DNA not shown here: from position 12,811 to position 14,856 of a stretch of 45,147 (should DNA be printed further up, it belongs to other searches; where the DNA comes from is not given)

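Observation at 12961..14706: AOR-family (tungsto/molybdopterin, Fe-S) protein is the first gene of an L-fucose/L-fuconate operon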

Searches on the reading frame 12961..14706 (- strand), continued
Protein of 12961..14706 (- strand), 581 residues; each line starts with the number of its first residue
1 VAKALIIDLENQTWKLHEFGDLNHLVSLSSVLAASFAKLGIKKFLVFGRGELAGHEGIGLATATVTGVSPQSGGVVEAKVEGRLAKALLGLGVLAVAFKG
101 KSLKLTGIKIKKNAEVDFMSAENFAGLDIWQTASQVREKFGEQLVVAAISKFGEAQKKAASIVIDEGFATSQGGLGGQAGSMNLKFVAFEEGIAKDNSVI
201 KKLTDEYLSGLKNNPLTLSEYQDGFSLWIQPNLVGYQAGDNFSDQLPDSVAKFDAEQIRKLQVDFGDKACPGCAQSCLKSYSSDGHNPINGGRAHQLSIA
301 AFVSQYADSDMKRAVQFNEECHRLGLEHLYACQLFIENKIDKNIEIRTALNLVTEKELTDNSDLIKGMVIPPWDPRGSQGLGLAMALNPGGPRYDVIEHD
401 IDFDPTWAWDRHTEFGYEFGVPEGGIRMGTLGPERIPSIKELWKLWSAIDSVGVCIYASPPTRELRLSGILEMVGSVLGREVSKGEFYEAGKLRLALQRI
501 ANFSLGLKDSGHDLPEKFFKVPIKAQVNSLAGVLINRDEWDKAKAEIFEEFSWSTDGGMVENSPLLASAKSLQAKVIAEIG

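Call 20: search_solved_structures(query=A1, max_evalue=0.001, show_alignments=2)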
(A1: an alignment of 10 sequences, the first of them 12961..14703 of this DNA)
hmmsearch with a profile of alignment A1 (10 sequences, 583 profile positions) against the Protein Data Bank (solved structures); distinct sequences matched with E-value up to 0.001: 9.
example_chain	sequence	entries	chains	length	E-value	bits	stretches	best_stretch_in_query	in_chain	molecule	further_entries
9g7j_A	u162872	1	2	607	5.7e-26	94.6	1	40-333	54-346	Aldehyde ferredoxin oxidoreductase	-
1aor_A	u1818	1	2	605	2.7e-23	85.7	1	40-333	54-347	ALDEHYDE FERREDOXIN OXIDOREDUCTASE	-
9mqx_D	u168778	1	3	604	7.3e-19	71.1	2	42-333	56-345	Aldehyde:ferredoxin oxidoreductase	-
8c0z_A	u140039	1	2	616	3.1e-16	62.4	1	41-279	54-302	Aldehyde:ferredoxin oxidoreductase,tungsten-containing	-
4z3w_A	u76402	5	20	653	8.8e-16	60.9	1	41-196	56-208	Benzoyl-CoA reductase, putative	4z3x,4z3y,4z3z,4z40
9q1t_A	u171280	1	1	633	1e-13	54.1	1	42-197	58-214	Tungsten-dependent aldehyde oxidoreductase WOR83 from Haloferax volcanii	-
1b25_A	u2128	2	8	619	6.6e-13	51.4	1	41-277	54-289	PROTEIN (FORMALDEHYDE FERREDOXIN OXIDOREDUCTASE) | FORMALDEHYDE FERREDOXIN OXIDOREDUCTASE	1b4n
6x6u_A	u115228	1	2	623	5.4e-07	31.9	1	40-191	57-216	Formaldehyde:ferredoxin oxidoreductase wor5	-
6x1o_A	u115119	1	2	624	5.4e-07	31.9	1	40-191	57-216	Formaldehyde:ferredoxin oxidoreductase wor5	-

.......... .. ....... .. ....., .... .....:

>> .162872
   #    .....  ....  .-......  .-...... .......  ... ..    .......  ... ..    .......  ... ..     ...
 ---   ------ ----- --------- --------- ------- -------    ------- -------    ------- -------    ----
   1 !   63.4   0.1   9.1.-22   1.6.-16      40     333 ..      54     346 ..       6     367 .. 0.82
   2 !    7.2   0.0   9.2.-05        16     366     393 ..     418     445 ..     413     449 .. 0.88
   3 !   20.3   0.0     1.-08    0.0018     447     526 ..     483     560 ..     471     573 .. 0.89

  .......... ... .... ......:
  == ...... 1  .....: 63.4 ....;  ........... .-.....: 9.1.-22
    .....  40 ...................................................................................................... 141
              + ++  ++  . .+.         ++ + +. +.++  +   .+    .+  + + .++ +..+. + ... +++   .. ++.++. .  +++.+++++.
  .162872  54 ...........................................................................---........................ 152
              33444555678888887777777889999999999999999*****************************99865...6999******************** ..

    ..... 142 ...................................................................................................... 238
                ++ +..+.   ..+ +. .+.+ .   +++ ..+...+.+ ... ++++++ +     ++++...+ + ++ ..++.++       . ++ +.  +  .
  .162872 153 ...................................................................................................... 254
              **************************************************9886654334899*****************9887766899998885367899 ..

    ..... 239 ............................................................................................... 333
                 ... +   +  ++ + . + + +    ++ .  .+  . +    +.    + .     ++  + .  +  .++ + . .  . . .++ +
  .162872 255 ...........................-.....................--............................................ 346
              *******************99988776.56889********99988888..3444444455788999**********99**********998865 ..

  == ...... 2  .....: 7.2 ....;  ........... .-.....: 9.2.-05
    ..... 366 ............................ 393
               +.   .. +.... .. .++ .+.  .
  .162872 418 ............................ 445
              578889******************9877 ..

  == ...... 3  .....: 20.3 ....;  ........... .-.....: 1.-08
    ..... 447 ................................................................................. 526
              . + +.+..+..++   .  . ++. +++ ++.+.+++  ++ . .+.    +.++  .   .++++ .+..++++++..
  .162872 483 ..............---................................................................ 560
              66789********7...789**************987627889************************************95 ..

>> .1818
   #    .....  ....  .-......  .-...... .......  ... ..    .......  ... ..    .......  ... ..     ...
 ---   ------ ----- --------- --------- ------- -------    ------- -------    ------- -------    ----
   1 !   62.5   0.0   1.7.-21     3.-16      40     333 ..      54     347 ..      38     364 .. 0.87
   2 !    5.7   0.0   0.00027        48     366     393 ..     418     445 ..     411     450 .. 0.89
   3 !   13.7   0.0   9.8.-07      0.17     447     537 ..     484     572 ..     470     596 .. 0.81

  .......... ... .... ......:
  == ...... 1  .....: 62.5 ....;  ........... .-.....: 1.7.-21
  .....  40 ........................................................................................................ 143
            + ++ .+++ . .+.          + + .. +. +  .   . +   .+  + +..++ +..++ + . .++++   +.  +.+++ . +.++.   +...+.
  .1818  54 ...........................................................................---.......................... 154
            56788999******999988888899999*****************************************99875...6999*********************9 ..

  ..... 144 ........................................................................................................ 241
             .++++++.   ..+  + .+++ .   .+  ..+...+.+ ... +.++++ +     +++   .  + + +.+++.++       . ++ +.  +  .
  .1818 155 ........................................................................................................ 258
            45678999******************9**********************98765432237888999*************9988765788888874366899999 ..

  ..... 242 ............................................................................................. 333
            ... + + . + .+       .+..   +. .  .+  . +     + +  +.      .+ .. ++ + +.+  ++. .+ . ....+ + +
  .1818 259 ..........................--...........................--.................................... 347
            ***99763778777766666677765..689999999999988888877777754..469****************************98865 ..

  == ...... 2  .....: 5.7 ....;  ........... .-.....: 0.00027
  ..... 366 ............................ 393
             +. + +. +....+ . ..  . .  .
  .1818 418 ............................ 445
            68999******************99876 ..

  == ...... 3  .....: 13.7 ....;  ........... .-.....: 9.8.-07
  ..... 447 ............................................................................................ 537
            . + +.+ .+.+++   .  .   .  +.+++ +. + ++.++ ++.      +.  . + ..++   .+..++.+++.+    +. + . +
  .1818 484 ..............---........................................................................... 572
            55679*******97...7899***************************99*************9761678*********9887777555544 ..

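Call 21: find_encoding_contigs(protein=P0007, flank=10000, max_places=2)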
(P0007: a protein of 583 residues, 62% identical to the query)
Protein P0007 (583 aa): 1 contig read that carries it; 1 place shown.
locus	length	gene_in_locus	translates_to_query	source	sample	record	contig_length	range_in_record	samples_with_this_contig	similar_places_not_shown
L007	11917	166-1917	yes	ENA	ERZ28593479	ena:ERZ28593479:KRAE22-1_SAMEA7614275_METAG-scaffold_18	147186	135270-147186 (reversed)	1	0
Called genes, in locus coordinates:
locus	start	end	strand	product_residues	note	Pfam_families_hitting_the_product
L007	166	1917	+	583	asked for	PF02730:AFOR_N, PF01314:AFOR_C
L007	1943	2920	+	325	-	PF00248:Aldo_ket_red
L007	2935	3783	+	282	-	PF01557:FAA_hydrolase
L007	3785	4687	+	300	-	PF02826:2-Hacid_dh_C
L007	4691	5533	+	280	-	PF04909:Amidohydro_2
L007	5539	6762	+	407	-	PF01070:FMN_dh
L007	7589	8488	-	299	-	PF01261:AP_endonuc_2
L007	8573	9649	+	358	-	PF00532:Peripla_BP_1, PF13407:Peripla_BP_4, PF13377:Peripla_BP_3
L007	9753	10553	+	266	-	PF00392:GntR, PF07702:UTRA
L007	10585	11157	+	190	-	PF06560:GPI, PF07883:Cupin_2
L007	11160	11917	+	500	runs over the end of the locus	PF00370:FGGY_N, PF02782:FGGY_C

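Call 22: find_encoding_contigs(protein=P0123, flank=10000, max_places=3)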
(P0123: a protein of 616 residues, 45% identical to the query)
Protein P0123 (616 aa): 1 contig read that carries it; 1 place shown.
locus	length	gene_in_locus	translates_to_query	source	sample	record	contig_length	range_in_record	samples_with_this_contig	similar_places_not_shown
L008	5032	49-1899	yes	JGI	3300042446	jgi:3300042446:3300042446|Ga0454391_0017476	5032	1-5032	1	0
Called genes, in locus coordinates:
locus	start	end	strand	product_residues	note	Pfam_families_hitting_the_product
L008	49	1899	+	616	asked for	PF02730:AFOR_N, PF01314:AFOR_C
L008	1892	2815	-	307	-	PF00135:COesterase (weak), PF20434:BD-FAE, PF07859:Abhydrolase_3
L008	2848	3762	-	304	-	PF00528:BPD_transp_1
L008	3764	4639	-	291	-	PF00528:BPD_transp_1 (faint)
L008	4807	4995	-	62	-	-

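Call 27: search_protein_families(library=pfam, proteins=[L003:675-1157:+, L003:1159-2151:-, L003:2157-3149:-, L003:3291-4790:+, L003:4803-5816:+, L003:5851-6828:+, L003:12066-12824:-, L003:13563-14201:-, L003:14201-15151:-, L003:15152-16045:-], max_evalue=0.0001)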
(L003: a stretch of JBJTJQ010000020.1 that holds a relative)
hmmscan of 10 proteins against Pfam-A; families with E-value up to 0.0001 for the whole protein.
L003:675-1157:+ (160 aa): 0 families

L003:1159-2151:- (330 aa): 4 families
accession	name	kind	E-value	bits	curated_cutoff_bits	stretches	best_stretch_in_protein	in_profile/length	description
PF08240.17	ADH_N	-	7.9e-27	94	23.5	1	24-130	2-103/104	Alcohol dehydrogenase GroES-like domain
PF00107.32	ADH_zinc_N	-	1.3e-20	74.1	31.8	1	170-281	2-116/129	Zinc-binding dehydrogenase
PF13602.12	ADH_zinc_N_2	-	2.7e-05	25.6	27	1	202-313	1-118/134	Zinc-binding dehydrogenase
PF16912.11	Glu_dehyd_C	-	2.7e-05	24.2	34.9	1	148-327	14-208/211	Glucose dehydrogenase C-terminus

L003:2157-3149:- (330 aa): 4 families
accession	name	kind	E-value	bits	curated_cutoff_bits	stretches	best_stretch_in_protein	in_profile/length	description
PF08240.17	ADH_N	-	2.7e-32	111.5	23.5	1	24-131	2-103/104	Alcohol dehydrogenase GroES-like domain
PF00107.32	ADH_zinc_N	-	1.3e-17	64.4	31.8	1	171-291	2-128/129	Zinc-binding dehydrogenase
PF16912.11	Glu_dehyd_C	-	8e-11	42.2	34.9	1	139-314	4-198/211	Glucose dehydrogenase C-terminus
PF13602.12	ADH_zinc_N_2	-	1.1e-07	33.3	27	1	214-322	13-128/134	Zinc-binding dehydrogenase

L003:3291-4790:+ (499 aa): 2 families
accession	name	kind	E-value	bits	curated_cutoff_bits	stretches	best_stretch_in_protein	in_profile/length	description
PF00005.33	ABC_tran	-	1.4e-55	188.1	25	2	23-173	1-137/137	ABC transporter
PF13304.12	AAA_21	-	5.1e-09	37.1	27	0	35-72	1-48/304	AAA domain, putative AbiEii toxin, Type IV TA system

L003:4803-5816:+ (337 aa): 1 family
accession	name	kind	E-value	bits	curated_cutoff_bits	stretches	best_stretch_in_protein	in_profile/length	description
PF02653.21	BPD_transp_2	-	2.1e-58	198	26.8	1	46-315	2-269/269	Branched-chain amino acid transport system / permease component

L003:5851-6828:+ (325 aa): 3 families
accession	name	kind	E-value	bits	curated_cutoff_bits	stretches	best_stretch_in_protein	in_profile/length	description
PF13407.12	Peripla_BP_4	-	3.7e-57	194.3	35.1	1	40-296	1-257/258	Periplasmic binding protein domain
PF00532.27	Peripla_BP_1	-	2.1e-13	50.9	22.2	1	42-257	6-225/281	Periplasmic binding proteins and sugar binding domain of LacI family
PF13377.12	Peripla_BP_3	-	2.3e-08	34.7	26.5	0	38-161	24-148/167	Periplasmic binding protein-like domain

L003:12066-12824:- (252 aa): 3 families
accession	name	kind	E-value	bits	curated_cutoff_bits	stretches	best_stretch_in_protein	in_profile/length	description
PF13561.12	adh_short_C2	-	1.6e-54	185.4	27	1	13-246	1-234/236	Enoyl-(Acyl carrier protein) reductase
PF00106.31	adh_short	-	9.6e-48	162.7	26.6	1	7-196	2-191/195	short chain dehydrogenase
PF08659.16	KR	-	6.2e-11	43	22.6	1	9-158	4-153/180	KR domain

L003:13563-14201:- (212 aa): 1 family
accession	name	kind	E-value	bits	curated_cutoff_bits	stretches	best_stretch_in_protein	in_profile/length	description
PF01081.25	Aldolase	-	1.8e-43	148.7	27.8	1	7-180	5-180/196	KDPG and KHG aldolase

L003:14201-15151:- (316 aa): 1 family
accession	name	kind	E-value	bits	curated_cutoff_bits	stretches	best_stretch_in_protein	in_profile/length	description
PF00294.29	PfkB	-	5.6e-46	157.7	25.8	1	3-298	2-300/302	pfkB family carbohydrate kinase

L003:15152-16045:- (297 aa): 1 family
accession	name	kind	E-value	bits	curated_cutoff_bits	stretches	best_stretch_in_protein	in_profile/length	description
PF08450.18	SGL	-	1.4e-59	202.1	26.3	1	15-261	1-245/246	SMP-30/Gluconolactonase/LRE-like region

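Call 28: search_protein_families(library=pfam, proteins=[L006:1513-2226:+, L006:2411-3907:-, L006:6035-6940:+, L006:6937-8367:+, L006:8336-8920:+, L006:11818-13029:+, L006:13417-14310:+, L006:14139-15284:-, L006:14981-16561:+, L006:16580-17347:+], max_evalue=0.0001)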
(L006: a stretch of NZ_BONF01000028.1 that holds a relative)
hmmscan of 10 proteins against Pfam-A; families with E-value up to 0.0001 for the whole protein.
L006:1513-2226:+ (237 aa): 0 families

L006:2411-3907:- (498 aa): 0 families

L006:6035-6940:+ (301 aa): 0 families

L006:6937-8367:+ (476 aa): 7 families
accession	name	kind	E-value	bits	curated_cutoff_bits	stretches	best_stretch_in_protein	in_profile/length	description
PF02589.21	LUD_dom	-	1.7e-41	142.5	22.6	1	74-296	2-189/189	LUD domain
PF13183.11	Fer4_8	-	2.1e-13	51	27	1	312-381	2-68/68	4Fe-4S dicluster domain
PF11870.13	LutB_C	-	9.8e-10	39.1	26.8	1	393-473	20-86/88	Lactate utilisation protein B, C-terminal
PF13237.11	Fer4_10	-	9.7e-07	29.1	25.5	0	313-327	7-21/53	4Fe-4S dicluster domain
PF13187.11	Fer4_9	-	2.9e-06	27.7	27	0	303-326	26-48/52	4Fe-4S dicluster domain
PF00037.32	Fer4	-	9.7e-06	25.6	21.1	0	314-327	7-20/24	4Fe-4S binding domain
PF12798.12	Fer4_3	-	3.3e-05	24.8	27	0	368-381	2-15/15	4Fe-4S binding domain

L006:8336-8920:+ (194 aa): 1 family
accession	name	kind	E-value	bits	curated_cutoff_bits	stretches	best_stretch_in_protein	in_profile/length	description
PF02589.21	LUD_dom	-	3.4e-21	76.3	22.6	1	102-192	89-188/189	LUD domain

L006:11818-13029:+ (403 aa): 0 families

L006:13417-14310:+ (297 aa): 0 families

L006:14139-15284:- (381 aa): 0 families

L006:14981-16561:+ (526 aa): 3 families
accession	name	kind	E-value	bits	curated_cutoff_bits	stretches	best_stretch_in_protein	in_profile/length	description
PF20239.3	DUF6596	-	4.4e-37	126.9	27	1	290-390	1-101/102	Family of unknown function (DUF6596)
PF04542.20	Sigma70_r2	-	2.1e-09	37.5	24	1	117-183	1-69/71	Sigma-70 region 2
PF08281.18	Sigma70_r4_2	-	6e-09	35.9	25.7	1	221-270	3-52/54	Sigma-70, region 4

L006:16580-17347:+ (255 aa): 0 families

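Call 29: find_encoding_contigs(protein=P0125, flank=10000, max_places=2)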
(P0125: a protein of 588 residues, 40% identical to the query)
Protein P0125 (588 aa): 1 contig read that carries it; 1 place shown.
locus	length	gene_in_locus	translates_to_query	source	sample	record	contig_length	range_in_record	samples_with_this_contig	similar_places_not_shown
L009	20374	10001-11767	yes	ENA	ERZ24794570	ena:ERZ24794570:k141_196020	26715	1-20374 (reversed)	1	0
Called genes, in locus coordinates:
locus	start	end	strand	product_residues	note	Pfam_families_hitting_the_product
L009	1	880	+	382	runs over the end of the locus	-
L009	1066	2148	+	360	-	PF00532:Peripla_BP_1 (weak), PF13407:Peripla_BP_4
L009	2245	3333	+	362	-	PF02746:MR_MLE_N, PF13378:MR_MLE_C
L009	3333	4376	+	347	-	PF02653:BPD_transp_2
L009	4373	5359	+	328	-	PF02653:BPD_transp_2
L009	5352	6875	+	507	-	PF00005:ABC_tran, PF09818:ABC_ATPase (faint), PF13304:AAA_21 (faint), PF00005:ABC_tran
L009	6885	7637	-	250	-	PF00106:adh_short, PF13561:adh_short_C2, PF08659:KR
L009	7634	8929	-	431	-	PF13378:MR_MLE_C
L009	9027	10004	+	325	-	PF00248:Aldo_ket_red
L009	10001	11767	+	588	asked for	PF02730:AFOR_N, PF01314:AFOR_C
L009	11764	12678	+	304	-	PF02826:2-Hacid_dh_C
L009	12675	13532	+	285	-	PF04909:Amidohydro_2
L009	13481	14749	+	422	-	PF01070:FMN_dh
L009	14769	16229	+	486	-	PF00171:Aldedh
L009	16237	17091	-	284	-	PF01557:FAA_hydrolase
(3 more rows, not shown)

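Call 30: find_encoding_contigs(protein=P0130, flank=10000, max_places=2)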
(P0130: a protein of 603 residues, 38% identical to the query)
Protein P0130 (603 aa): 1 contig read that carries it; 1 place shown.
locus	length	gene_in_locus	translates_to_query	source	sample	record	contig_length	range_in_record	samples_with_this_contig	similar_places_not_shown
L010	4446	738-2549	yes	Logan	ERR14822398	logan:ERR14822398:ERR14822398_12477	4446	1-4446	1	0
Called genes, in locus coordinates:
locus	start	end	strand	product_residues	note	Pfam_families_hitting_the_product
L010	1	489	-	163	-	?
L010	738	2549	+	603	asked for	PF02730:AFOR_N, PF01314:AFOR_C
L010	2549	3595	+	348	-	PF08240:ADH_N, PF02826:2-Hacid_dh_C (faint), PF00107:ADH_zinc_N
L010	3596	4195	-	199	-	PF00392:GntR, PF07729:FCD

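Call 31: find_encoding_contigs(protein=P0132, flank=10000, max_places=2)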
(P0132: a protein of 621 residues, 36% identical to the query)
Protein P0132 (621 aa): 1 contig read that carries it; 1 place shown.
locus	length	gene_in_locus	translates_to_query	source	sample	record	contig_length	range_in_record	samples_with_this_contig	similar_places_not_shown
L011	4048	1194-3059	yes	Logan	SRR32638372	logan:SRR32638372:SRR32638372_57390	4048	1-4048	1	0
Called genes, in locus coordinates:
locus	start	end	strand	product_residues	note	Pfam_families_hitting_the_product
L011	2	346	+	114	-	?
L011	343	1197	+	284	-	PF04909:Amidohydro_2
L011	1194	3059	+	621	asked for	PF02730:AFOR_N, PF01314:AFOR_C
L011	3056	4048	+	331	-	?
